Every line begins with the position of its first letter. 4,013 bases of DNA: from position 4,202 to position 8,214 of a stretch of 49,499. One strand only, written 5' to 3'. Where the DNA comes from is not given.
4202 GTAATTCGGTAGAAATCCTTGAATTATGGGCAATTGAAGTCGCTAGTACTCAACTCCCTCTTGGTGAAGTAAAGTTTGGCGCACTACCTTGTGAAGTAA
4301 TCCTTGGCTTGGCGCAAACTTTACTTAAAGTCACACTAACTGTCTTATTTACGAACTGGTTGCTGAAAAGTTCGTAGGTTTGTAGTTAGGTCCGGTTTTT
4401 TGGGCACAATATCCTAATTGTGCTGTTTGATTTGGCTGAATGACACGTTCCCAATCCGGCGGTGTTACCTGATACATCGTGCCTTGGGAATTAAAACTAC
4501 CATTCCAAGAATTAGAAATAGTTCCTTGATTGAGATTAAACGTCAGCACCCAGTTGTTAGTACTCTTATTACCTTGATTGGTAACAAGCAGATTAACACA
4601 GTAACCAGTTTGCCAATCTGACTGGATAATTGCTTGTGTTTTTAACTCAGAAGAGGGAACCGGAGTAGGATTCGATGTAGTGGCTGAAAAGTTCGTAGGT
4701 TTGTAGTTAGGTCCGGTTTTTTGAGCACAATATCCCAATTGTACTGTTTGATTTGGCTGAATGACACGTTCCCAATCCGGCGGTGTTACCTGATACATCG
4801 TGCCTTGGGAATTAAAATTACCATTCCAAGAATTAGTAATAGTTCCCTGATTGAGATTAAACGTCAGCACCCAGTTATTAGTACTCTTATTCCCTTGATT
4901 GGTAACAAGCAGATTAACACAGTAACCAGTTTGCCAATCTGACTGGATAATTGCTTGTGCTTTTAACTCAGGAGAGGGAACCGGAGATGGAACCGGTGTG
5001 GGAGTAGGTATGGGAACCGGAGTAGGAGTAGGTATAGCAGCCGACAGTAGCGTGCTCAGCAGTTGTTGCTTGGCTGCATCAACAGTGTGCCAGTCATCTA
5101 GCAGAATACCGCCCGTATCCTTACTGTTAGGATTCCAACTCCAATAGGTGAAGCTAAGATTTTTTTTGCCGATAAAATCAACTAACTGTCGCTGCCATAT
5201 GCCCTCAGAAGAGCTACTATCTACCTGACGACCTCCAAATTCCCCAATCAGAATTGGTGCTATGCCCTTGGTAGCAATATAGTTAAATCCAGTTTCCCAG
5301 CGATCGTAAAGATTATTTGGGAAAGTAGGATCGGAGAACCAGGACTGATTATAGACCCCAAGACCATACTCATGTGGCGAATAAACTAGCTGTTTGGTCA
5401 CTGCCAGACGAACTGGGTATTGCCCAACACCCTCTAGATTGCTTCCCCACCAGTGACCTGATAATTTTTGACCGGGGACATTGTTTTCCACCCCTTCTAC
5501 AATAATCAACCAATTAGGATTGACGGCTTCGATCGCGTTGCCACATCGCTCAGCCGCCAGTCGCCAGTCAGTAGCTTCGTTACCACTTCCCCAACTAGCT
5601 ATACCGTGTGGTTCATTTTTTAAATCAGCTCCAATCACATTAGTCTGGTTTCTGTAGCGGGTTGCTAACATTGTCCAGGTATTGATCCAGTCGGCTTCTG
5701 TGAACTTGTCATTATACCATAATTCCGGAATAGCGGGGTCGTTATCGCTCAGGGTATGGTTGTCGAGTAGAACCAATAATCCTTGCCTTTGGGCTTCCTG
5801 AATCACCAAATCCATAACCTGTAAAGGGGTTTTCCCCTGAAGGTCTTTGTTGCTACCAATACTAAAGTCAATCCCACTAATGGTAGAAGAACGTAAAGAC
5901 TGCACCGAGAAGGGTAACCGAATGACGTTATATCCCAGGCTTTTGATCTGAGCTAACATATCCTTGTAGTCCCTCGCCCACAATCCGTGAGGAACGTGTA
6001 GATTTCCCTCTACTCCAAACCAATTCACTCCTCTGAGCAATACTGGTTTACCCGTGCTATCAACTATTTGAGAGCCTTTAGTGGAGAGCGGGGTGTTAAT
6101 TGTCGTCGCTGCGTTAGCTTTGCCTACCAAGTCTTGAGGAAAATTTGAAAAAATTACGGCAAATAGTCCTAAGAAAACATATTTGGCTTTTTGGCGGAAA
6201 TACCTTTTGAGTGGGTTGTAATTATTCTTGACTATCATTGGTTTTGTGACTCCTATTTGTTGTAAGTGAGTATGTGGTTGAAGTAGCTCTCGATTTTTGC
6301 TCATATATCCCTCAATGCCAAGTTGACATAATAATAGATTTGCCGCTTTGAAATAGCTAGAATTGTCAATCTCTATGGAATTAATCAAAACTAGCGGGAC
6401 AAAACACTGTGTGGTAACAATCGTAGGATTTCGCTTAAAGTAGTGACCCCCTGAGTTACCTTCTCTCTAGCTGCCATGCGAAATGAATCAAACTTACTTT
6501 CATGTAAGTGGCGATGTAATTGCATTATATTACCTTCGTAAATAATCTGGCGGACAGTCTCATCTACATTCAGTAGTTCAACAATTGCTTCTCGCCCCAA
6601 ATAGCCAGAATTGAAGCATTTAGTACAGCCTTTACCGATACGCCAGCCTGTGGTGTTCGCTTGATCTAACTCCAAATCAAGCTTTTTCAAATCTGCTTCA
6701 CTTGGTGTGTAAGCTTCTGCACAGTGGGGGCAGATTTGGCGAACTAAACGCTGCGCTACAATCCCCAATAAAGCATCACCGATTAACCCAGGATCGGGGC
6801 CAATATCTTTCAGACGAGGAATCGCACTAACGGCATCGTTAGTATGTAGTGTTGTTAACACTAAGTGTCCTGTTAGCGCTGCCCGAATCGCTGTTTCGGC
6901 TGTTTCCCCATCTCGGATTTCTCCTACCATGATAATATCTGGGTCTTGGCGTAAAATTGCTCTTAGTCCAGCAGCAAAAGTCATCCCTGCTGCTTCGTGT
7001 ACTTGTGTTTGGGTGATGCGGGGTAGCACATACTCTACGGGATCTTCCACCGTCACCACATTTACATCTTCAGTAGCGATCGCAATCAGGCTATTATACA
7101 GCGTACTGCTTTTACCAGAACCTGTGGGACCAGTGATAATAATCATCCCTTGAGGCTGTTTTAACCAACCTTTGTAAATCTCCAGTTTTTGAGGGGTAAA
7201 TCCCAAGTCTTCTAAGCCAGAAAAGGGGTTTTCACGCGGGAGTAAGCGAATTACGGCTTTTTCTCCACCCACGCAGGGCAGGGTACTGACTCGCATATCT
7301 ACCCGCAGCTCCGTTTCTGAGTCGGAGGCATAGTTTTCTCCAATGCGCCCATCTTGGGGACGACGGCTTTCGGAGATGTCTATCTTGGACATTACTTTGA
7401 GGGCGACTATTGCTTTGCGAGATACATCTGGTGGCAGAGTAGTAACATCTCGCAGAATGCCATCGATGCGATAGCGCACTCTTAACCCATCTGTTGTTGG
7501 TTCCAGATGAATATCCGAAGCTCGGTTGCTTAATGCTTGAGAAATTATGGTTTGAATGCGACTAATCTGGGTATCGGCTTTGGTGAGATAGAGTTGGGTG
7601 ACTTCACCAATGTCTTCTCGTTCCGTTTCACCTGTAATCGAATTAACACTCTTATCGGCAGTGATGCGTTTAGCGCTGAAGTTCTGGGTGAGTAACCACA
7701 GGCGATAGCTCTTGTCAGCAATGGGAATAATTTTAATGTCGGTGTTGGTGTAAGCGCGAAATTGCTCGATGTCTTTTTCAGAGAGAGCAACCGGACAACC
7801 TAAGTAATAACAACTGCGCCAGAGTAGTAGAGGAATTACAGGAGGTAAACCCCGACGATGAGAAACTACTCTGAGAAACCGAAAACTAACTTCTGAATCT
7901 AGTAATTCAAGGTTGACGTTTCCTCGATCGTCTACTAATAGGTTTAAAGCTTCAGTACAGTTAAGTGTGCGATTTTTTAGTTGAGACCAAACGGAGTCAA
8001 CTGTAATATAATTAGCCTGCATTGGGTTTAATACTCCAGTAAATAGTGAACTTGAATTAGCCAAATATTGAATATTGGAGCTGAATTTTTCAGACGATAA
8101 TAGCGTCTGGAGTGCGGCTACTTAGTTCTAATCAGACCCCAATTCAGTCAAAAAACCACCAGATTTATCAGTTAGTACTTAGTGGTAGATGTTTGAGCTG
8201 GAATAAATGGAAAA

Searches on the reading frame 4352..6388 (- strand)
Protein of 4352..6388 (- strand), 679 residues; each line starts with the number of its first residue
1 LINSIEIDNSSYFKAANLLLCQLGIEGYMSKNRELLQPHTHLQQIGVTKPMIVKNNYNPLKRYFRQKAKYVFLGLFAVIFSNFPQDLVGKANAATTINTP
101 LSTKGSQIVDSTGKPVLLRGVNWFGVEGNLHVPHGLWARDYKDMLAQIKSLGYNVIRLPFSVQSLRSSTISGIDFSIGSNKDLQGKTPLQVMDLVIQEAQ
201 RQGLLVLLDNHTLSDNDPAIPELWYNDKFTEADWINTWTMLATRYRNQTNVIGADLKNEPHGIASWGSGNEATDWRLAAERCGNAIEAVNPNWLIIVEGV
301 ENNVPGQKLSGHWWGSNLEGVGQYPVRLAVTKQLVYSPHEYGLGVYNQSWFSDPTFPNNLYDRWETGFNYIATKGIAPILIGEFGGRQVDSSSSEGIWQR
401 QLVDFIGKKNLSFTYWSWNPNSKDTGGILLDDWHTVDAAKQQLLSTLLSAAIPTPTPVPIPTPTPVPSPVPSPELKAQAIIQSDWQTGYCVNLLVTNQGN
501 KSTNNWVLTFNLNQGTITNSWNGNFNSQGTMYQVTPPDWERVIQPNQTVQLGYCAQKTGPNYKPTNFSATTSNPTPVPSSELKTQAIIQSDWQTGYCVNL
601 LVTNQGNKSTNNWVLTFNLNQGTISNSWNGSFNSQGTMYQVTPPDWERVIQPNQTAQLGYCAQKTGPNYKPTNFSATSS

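Call 44: search_protein_families(library=pfam, proteins=[window:4352-6388:-], max_evalue=0.001)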
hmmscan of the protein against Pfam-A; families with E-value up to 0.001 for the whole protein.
window:4352-6388:- (679 aa): 3 families
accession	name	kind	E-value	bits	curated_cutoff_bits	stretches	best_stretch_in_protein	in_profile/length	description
PF00150.24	Cellulase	-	6.7e-55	186.9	23.5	1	109-422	1-272/272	Cellulase (glycosyl hydrolase family 5)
PF00553.25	CBM_2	-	2.2e-34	118.2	24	2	478-570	4-97/101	Cellulose binding domain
PF09478.16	CBM49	-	0.001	19.8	23.4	0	487-554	17-78/80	Carbohydrate binding domain CBM49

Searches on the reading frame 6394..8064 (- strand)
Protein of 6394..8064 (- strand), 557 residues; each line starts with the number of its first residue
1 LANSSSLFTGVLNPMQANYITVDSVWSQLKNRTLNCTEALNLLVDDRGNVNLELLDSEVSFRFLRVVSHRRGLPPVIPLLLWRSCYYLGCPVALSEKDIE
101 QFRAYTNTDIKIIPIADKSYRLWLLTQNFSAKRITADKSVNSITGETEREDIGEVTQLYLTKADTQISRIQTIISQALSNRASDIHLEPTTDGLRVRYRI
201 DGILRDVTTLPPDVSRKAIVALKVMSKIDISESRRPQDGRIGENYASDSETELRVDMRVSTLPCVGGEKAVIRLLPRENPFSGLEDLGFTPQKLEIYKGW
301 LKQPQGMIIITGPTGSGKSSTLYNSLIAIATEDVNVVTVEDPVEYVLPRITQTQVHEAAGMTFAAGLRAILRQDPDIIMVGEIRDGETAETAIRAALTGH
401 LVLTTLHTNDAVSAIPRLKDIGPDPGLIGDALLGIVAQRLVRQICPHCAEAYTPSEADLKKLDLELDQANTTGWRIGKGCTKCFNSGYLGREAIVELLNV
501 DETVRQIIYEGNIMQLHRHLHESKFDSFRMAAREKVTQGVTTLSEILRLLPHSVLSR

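Call 44: search_protein_families(library=pfam, proteins=[window:6394-8064:-], max_evalue=0.001)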
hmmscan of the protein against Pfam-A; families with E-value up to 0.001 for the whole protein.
window:6394-8064:- (557 aa): 1 family
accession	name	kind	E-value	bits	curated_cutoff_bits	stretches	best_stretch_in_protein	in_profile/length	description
PF00437.27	T2SSE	-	2.8e-120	401.8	24.9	1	167-548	9-370/370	Type II/IV secretion system protein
